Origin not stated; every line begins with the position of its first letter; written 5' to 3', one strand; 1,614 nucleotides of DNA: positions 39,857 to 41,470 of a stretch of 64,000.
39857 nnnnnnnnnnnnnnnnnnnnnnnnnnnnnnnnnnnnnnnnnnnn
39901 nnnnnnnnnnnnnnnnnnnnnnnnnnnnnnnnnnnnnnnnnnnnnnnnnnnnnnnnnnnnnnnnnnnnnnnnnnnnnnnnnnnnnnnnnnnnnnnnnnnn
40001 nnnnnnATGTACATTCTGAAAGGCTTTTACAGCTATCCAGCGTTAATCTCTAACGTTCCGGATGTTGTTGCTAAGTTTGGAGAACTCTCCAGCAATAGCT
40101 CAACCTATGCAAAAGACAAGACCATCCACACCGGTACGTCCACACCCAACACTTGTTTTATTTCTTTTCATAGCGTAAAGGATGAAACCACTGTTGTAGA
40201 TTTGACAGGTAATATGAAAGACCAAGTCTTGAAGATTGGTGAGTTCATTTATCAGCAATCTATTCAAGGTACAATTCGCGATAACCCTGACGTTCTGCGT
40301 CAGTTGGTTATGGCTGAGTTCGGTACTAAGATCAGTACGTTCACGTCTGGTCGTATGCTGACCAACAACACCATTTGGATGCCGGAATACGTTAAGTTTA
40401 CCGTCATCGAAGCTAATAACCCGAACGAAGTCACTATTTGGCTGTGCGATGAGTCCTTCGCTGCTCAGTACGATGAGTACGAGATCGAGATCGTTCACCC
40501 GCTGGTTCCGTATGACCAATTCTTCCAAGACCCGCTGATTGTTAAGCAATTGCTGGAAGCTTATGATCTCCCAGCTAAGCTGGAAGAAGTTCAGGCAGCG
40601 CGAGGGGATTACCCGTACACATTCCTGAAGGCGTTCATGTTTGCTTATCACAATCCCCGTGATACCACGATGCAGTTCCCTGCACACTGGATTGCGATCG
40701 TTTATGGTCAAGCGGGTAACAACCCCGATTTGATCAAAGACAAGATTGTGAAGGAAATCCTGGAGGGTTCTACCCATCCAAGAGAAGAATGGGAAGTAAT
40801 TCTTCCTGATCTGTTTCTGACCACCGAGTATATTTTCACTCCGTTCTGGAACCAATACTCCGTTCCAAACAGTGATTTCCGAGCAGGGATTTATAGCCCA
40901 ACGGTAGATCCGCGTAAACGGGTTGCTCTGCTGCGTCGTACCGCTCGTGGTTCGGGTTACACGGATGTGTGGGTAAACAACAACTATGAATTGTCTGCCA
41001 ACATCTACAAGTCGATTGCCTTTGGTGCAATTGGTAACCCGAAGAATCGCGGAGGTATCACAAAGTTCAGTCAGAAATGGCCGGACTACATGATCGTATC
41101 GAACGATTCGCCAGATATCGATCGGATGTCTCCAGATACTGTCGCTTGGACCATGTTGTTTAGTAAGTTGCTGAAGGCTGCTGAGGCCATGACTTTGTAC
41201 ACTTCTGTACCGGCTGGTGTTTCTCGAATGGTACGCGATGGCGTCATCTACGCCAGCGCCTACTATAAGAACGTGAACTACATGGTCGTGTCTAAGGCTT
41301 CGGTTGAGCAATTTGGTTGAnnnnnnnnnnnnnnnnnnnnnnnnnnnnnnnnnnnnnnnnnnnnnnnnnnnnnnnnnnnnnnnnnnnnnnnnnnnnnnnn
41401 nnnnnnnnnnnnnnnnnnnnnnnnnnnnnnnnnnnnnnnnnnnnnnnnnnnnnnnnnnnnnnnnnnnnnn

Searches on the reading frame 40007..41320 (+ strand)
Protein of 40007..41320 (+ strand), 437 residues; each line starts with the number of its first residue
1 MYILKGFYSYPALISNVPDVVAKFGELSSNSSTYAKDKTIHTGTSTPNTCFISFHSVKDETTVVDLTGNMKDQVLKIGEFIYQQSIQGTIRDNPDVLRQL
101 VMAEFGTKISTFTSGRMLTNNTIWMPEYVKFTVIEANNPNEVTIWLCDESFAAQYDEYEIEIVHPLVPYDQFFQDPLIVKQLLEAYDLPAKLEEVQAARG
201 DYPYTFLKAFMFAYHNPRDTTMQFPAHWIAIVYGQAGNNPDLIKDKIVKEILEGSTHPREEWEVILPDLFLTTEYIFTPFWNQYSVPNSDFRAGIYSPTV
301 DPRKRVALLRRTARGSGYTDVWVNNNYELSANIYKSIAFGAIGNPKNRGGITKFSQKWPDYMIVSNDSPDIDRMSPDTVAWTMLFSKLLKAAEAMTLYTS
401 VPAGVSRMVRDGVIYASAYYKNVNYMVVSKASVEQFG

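Call 4: search_protein_families(library=pfam, proteins=[window:40007-41320:+], max_evalue=1)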
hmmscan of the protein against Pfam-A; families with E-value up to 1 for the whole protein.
window:40007-41320:+ (437 aa): 0 families

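Call 5: search_protein_families(library=phrogs, proteins=[window:40007-41320:+], max_evalue=0.1)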
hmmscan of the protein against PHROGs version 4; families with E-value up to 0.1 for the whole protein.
window:40007-41320:+ (437 aa): 1 family
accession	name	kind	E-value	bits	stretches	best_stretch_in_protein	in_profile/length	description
phrog_3293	-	head and packaging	1.5e-175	585.1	1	1-436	1-434/436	virion structural protein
